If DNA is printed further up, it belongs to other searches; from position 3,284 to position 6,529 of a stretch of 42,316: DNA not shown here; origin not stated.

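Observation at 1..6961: Candidate undescribed cell-surface module: two tandem giant paralogs (FN3 array + paired beta-sandwich + caspase-fold domain) plus a PKD lipoprotein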

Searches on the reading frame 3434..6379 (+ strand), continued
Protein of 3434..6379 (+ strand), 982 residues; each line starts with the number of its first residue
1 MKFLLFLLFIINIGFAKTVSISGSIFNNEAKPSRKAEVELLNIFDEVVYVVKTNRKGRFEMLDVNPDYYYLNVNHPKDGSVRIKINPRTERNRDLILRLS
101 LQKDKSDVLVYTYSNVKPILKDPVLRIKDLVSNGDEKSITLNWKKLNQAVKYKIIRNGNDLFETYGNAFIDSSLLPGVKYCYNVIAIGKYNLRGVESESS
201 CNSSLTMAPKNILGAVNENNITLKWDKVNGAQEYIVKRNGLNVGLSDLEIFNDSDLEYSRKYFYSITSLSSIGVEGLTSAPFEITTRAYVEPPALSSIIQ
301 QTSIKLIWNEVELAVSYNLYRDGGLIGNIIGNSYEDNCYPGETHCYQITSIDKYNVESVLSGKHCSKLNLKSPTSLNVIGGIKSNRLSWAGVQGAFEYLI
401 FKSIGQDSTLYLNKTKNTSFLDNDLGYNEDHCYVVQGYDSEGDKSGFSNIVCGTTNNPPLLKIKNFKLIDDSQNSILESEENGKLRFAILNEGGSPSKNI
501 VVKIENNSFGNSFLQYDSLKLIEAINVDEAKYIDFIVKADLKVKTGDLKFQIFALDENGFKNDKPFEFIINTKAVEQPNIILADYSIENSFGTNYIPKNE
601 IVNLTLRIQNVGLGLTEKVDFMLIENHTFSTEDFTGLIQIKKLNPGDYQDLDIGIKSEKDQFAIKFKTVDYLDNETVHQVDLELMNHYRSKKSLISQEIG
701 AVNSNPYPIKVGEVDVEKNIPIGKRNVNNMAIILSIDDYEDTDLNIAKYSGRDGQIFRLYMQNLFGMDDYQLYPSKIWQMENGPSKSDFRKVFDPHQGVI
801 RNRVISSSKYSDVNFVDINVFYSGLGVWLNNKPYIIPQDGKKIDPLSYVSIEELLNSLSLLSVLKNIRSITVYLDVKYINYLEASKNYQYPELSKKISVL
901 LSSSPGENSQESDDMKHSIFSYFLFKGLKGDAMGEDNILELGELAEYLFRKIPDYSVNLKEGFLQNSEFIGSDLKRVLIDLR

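Call 86: search_protein_families(library=padloc, proteins=[L001:5161-9939:+, window:3434-6379:+], max_evalue=0.01)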
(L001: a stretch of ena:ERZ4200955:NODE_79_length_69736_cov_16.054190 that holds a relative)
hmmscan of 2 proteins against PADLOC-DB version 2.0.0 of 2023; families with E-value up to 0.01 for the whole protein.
L001:5161-9939:+ (1593 aa): 0 families

window:3434-6379:+ (982 aa): 0 families
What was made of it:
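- On Anti-phage defence caspase-like proteases: A, B and C have no PADLOC hit (call 86).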

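Call 87: search_protein_families(library=pfam, proteins=[L001:5161-9939:+, L001:5161-6900:+], max_evalue=0.01)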
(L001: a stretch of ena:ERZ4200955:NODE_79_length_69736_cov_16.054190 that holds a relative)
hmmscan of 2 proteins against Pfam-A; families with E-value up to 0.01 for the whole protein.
L001:5161-9939:+ (1593 aa): 12 families
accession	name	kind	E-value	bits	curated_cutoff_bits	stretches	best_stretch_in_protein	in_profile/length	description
PF13620.12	CarboxypepD_reg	-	1.8e-17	63.9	32.3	2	28-105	2-80/82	Carboxypeptidase regulatory-like domain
PF18370.7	RGI_lyase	-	7.4e-11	42.7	27.8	0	388-418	34-67/86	Rhamnogalacturonan I lyases beta-sheet domain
PF00041.27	fn3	-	1.1e-10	42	25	1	374-438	14-82/84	Fibronectin type III domain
PF09294.16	Interfer-bind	-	3.7e-09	37.2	21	1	975-1038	36-100/104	Interferon-alpha/beta receptor, fibronectin type III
PF00656.27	Peptidase_C14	-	1.6e-08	35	21.4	1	1317-1582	5-225/233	Caspase domain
PF17210.9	SdrD_B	-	4.1e-08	33.9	29.7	1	32-90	16-74/112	SdrD B-like domain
PF13715.12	CarbopepD_reg_2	-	9.2e-07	29.2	32.2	1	28-107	1-77/88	CarboxypepD_reg-like domain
PF16794.11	fn3_4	-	1.3e-06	28.7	27.1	0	322-348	75-101/103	Fibronectin-III type domain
PF21910.2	GH85_C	-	3e-06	28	27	0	971-1008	20-57/95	GH85 endohexosaminidases, C-terminal domain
PF17802.7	SpaA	-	0.00027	21.5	23.1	1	33-78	8-56/91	Prealbumin-like fold domain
PF14686.12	fn3_3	-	0.00063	19.9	24.4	0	59-107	30-70/75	Polysaccharide lyase family 4, domain II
PF16967.11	TcfC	-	0.0036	17.3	29.4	0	214-229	11-26/68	E-set like domain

L001:5161-6900:+ (580 aa): 11 families
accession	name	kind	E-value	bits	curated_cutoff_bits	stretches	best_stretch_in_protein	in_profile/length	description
PF13620.12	CarboxypepD_reg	-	1.4e-18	67.4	32.3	2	28-105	2-80/82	Carboxypeptidase regulatory-like domain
PF18370.7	RGI_lyase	-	3.5e-13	50.1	27.8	1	388-418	34-67/86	Rhamnogalacturonan I lyases beta-sheet domain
PF13715.12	CarbopepD_reg_2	-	6.9e-08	32.9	32.2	1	28-108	1-78/88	CarboxypepD_reg-like domain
PF17210.9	SdrD_B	-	2.4e-07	31.4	29.7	1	32-90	16-74/112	SdrD B-like domain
PF21910.2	GH85_C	-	1.4e-06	29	27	0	200-247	14-66/95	GH85 endohexosaminidases, C-terminal domain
PF00041.27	fn3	-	1e-05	26.1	25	1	374-438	14-82/84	Fibronectin type III domain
PF17802.7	SpaA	-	1.6e-05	25.4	23.1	1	33-78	8-56/91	Prealbumin-like fold domain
PF14686.12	fn3_3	-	1.8e-05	24.8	24.4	0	59-107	30-70/75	Polysaccharide lyase family 4, domain II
PF16794.11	fn3_4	-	0.00088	19.6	27.1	0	322-348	75-101/103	Fibronectin-III type domain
PF16967.11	TcfC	-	0.003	17.5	29.4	0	214-229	11-26/68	E-set like domain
PF02369.22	Big_1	-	0.005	17.4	34.9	0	24-89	17-87/93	Bacterial Ig-like domain (group 1)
